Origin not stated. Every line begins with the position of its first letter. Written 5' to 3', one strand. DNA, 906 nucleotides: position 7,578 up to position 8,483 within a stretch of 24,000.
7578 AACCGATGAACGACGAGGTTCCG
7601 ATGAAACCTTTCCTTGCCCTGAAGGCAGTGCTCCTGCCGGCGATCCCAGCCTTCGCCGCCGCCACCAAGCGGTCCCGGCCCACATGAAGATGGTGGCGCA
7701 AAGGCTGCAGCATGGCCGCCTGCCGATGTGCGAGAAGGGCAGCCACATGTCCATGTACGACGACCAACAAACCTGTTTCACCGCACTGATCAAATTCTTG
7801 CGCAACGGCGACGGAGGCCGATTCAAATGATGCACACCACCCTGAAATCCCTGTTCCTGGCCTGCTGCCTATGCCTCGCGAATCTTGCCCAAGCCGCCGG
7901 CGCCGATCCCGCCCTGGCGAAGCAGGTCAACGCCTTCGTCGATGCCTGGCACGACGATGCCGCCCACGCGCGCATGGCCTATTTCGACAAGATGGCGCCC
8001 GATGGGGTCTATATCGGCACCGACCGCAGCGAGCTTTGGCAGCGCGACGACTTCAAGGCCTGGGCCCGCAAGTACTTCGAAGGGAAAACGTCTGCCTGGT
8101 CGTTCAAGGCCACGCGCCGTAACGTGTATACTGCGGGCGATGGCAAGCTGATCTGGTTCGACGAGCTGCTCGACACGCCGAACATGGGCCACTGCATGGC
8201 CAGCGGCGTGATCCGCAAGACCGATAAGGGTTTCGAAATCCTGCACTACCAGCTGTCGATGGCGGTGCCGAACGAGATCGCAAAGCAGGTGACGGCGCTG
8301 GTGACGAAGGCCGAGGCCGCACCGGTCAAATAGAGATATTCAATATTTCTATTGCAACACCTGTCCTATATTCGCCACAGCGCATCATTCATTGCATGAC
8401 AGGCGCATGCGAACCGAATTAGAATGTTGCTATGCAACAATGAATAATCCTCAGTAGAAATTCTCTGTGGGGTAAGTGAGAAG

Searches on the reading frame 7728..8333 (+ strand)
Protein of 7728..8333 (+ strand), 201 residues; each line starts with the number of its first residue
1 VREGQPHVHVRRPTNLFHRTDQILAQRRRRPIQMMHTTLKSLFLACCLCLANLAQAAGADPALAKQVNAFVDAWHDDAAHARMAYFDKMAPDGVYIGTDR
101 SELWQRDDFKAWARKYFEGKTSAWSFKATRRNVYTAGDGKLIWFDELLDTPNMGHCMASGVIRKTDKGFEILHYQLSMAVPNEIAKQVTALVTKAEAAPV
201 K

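Call 76: search_protein_families(library=pfam, proteins=[window:7728-8333:+], max_evalue=0.001)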
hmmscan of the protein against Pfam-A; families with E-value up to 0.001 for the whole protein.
window:7728-8333:+ (201 aa): 1 family
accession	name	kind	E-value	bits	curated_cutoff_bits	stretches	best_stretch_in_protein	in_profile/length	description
PF13474.12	SnoaL_3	-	2.6e-29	102.5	22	1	67-181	1-121/121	SnoaL-like domain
